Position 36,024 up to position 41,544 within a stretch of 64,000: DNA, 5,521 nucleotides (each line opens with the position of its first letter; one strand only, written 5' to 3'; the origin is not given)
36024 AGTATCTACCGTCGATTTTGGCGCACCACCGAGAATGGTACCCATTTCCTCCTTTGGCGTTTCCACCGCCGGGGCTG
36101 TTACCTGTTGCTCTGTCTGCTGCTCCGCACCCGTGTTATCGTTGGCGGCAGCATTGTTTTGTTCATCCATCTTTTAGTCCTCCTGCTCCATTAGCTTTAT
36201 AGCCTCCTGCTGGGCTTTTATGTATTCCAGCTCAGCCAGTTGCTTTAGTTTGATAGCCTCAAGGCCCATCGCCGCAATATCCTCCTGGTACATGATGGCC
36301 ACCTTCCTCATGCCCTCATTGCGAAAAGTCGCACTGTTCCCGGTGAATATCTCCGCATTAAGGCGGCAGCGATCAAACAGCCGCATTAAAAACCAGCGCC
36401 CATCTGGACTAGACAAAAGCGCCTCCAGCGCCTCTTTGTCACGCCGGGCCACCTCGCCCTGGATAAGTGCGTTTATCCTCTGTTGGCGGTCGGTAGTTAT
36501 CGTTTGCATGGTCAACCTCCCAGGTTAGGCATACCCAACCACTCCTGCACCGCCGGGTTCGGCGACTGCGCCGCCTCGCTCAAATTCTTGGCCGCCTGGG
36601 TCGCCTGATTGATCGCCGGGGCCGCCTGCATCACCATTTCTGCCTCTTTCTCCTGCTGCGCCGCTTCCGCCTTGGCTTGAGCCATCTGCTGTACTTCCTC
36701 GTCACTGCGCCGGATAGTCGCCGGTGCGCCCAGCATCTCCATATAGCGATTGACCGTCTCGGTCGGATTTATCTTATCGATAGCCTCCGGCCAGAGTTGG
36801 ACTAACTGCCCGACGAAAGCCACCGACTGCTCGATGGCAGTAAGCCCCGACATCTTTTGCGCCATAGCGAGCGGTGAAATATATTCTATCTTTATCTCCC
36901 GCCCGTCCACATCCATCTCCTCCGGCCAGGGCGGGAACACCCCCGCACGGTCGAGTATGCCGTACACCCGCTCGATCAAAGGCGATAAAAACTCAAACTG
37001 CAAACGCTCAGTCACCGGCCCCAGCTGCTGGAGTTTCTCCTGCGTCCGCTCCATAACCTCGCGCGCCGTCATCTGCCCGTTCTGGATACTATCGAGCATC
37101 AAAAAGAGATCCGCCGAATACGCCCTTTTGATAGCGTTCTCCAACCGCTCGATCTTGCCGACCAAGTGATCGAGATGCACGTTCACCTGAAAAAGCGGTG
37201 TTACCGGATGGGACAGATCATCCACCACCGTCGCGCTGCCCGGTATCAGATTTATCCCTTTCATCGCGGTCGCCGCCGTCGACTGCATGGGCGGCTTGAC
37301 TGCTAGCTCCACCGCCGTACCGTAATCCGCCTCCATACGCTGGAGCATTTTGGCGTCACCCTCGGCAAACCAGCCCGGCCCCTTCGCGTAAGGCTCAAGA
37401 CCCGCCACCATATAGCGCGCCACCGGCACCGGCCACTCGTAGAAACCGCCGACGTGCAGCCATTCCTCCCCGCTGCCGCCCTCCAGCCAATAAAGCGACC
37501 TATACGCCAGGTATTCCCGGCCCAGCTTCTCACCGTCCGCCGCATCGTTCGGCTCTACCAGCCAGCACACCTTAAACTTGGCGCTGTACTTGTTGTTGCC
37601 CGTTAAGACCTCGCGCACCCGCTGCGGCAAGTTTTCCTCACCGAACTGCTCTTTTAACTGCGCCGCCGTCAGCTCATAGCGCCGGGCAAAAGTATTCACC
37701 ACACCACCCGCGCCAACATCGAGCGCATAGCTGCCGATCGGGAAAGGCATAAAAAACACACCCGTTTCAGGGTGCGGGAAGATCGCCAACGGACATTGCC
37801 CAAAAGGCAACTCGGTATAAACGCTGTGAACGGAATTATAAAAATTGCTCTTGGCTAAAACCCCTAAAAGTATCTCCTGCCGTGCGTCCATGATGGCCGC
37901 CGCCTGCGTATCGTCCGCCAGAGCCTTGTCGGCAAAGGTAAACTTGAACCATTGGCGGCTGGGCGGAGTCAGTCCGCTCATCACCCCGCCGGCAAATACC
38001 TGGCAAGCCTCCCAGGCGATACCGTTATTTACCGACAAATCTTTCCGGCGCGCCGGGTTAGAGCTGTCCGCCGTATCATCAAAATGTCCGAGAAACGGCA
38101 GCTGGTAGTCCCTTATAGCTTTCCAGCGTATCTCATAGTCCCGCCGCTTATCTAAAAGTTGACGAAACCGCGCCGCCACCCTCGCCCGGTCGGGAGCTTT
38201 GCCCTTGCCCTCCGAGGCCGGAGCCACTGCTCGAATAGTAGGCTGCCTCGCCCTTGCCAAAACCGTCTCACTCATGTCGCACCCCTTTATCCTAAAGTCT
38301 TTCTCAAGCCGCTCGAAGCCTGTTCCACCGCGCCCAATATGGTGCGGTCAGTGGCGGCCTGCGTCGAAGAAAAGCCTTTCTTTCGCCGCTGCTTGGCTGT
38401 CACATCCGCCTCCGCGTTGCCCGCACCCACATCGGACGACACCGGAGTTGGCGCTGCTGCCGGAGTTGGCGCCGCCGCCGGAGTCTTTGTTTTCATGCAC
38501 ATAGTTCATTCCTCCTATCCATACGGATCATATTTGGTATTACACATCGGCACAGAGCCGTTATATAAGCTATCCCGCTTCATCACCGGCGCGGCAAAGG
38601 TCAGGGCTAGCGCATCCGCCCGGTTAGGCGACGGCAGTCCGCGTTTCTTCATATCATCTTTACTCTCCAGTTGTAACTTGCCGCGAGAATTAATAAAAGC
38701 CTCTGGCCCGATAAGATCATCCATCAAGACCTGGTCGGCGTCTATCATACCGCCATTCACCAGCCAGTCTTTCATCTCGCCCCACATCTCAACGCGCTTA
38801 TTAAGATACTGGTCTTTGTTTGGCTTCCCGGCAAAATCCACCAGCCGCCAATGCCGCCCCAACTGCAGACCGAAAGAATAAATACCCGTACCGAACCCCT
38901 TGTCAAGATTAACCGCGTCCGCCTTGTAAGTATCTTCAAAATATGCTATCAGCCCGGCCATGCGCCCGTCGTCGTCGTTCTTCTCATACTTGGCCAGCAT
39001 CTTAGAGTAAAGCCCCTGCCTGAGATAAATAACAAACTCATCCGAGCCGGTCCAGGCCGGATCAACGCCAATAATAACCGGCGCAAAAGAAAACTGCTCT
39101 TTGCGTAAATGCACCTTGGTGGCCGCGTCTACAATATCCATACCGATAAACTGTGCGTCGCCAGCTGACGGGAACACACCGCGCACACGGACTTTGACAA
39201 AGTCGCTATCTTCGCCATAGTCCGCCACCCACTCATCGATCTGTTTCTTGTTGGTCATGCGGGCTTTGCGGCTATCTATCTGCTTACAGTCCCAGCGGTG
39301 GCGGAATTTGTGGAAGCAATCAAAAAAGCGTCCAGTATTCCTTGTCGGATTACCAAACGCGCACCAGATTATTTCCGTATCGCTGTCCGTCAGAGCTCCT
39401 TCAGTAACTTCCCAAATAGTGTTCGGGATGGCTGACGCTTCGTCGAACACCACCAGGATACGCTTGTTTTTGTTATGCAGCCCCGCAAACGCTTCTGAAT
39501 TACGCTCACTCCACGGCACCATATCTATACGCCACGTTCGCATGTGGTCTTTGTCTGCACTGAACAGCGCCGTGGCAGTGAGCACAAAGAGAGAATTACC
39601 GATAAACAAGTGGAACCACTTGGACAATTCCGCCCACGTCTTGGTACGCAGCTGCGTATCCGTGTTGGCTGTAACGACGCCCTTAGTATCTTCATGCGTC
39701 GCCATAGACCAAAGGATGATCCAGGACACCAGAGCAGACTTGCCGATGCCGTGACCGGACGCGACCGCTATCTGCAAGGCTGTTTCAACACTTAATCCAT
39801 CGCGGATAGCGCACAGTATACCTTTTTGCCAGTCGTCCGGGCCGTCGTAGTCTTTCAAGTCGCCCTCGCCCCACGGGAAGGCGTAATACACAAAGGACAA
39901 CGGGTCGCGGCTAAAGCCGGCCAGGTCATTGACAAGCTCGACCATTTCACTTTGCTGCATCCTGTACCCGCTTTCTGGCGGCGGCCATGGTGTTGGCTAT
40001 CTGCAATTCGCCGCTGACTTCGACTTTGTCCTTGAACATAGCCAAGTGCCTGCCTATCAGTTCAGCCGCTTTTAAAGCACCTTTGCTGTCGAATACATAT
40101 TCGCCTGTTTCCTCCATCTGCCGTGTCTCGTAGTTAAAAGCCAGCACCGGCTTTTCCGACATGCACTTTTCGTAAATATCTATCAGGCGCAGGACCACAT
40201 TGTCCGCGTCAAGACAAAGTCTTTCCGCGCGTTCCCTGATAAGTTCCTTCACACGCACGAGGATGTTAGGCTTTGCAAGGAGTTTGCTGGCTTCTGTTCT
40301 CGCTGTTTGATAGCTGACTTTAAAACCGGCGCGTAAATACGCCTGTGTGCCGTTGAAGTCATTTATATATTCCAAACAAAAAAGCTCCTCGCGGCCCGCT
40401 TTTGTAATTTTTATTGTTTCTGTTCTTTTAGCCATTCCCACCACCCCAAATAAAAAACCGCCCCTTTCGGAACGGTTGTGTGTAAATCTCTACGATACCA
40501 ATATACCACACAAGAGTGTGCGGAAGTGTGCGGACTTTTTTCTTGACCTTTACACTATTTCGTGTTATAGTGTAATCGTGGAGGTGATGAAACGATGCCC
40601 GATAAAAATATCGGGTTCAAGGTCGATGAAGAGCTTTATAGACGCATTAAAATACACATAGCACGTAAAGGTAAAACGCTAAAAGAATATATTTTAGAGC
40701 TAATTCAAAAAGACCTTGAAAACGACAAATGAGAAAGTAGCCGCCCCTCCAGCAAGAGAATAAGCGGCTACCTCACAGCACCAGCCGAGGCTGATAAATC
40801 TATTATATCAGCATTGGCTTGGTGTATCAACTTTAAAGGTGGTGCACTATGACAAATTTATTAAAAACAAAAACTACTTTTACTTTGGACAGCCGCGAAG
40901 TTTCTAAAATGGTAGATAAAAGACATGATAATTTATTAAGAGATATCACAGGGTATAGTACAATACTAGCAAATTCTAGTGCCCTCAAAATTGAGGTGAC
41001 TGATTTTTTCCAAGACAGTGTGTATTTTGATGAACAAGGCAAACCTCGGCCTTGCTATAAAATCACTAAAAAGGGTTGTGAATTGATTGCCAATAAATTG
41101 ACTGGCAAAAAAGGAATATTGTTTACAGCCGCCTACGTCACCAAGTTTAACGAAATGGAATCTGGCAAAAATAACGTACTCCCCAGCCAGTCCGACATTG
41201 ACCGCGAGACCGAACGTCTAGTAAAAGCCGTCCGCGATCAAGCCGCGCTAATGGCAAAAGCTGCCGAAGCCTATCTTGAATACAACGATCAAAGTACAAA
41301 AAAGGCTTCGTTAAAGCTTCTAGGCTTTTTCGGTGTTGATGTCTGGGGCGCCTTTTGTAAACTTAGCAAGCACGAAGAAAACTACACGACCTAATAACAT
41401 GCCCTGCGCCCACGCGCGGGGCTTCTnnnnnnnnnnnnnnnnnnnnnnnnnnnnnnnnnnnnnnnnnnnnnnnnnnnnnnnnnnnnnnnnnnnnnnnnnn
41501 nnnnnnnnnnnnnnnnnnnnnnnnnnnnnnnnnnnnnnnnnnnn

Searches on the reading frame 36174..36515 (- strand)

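Call 12: search_protein_families(library=phrogs, proteins=[window:36174-36515:-], max_evalue=0.001)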
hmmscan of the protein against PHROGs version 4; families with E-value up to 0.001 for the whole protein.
window:36174-36515:- (113 aa): 1 family
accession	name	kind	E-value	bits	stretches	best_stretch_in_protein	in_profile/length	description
phrog_528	-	unknown function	7.5e-13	49.1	1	6-97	4-96/98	-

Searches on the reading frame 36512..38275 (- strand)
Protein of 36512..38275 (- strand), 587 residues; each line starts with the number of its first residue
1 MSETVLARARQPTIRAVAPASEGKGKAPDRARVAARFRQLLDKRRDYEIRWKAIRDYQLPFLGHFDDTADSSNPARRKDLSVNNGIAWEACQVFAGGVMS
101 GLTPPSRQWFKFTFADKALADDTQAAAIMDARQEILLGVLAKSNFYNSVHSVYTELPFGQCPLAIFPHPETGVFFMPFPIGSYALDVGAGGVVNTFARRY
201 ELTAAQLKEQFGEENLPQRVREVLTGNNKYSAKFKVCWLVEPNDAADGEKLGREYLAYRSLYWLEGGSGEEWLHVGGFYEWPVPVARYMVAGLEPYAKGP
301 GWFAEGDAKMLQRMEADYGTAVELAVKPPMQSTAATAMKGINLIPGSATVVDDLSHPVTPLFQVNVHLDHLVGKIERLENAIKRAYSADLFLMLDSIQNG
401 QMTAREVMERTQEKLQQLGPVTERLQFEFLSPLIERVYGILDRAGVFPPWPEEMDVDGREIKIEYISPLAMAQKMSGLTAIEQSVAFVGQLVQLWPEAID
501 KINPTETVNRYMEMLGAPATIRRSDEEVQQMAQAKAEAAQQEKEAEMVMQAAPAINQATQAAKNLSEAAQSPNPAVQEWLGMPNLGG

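Call 12: search_protein_families(library=phrogs, proteins=[window:36512-38275:-], max_evalue=0.001)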
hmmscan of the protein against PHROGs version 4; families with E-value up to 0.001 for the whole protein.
window:36512-38275:- (587 aa): 4 families
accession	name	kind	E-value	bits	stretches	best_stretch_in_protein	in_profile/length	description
phrog_332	-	connector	1.3e-143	480.4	1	30-564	11-547/560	head-tail adaptor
phrog_21643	-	unknown function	1.8e-73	248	1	322-582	15-267/268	-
phrog_21528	-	unknown function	5.5e-63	213.4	1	29-244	2-217/224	-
phrog_449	-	connector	8.3e-18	65.1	1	391-561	350-514/520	head-tail adaptor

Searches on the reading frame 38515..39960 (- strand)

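Call 12: search_protein_families(library=phrogs, proteins=[window:38515-39960:-], max_evalue=0.001)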
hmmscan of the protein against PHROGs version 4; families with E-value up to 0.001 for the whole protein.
window:38515-39960:- (481 aa): 3 families
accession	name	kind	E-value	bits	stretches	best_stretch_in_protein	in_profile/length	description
phrog_5902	-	unknown function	2.1e-68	232.3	1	25-297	17-291/359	-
phrog_2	-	head and packaging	2.7e-38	133.3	1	40-463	265-598/807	terminase large subunit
phrog_20197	-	unknown function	4e-05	24.6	1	59-134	47-127/158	-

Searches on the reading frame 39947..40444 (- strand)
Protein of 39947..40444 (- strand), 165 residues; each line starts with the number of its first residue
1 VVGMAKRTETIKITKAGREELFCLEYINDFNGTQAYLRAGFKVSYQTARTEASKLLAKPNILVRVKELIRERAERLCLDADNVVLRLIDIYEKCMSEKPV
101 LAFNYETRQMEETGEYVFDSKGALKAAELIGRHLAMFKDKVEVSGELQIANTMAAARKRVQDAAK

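Call 12: search_protein_families(library=phrogs, proteins=[window:39947-40444:-], max_evalue=0.001)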
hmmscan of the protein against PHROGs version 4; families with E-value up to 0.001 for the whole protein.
window:39947-40444:- (165 aa): 3 families
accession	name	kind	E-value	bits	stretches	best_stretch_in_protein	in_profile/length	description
phrog_51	-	head and packaging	1.6e-31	111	1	18-159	92-240/261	terminase small subunit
phrog_2606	-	head and packaging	2.5e-16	60.9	1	18-95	92-168/310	terminase small subunit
phrog_17390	-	unknown function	1.6e-06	28.9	1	19-67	7-53/69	-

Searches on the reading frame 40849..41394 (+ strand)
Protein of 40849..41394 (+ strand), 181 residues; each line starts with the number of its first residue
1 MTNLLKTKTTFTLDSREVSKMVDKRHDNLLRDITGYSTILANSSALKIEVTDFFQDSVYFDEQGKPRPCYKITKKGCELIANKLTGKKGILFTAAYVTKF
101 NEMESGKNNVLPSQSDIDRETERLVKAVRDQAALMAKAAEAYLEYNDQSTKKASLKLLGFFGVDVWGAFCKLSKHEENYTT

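Call 12: search_protein_families(library=phrogs, proteins=[window:40849-41394:+], max_evalue=0.001)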
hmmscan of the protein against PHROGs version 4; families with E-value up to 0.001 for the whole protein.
window:40849-41394:+ (181 aa): 11 families
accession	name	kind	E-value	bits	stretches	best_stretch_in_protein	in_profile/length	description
phrog_373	-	transcription regulation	1.1e-24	88.4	1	10-106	97-191/373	anti-repressor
phrog_63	-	transcription regulation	5.8e-22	79.6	1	2-147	122-270/431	anti-repressor Ant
phrog_518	-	transcription regulation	5.7e-17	63.1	1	10-108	21-112/268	Rha-like transcriptional regulator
phrog_1726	-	transcription regulation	8e-15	56.3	1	5-136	10-154/264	anti-repressor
phrog_2657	-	transcription regulation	1.2e-14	55.2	1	7-124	18-127/243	transcriptional regulator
phrog_995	-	transcription regulation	2.6e-13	51.1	1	15-134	123-241/307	transcriptional regulator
phrog_821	-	transcription regulation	4.3e-11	43.9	1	17-109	168-253/324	transcriptional regulator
phrog_18886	-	unknown function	4.7e-09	37.1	1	11-105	17-108/269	-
phrog_10324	-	transcription regulation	2.1e-08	35.3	1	11-110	4-104/205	anti-repressor Ant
phrog_4936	-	transcription regulation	6.6e-05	23.9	1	3-135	5-151/257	transcriptional regulator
phrog_8235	-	transcription regulation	0.0005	20.8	1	3-83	3-85/219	anti-repressor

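Call 77: search_protein_families(library=pfam, proteins=[window:40849-41394:+], max_evalue=0.001)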
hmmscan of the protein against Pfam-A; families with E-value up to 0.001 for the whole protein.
window:40849-41394:+ (181 aa): 1 family
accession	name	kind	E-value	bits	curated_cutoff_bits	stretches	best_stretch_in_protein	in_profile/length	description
PF09669.15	Phage_pRha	-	8.2e-25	87.6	29.9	1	14-104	2-90/91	Phage regulatory protein Rha (Phage_pRha)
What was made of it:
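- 40543..41394 (+): Paralogous complete cassette outside the finding. P(RHH3) at 40543-40571, with inverted repeat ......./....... over the -10. RHH3 at 40595-40732. Antisense promoter on the minus strand at 40830..40802, with an RNA running to about 40738. Rha antirepressor-type gene at 40849-41394. Pfam Phage_pRha 8e-25 (call 77).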
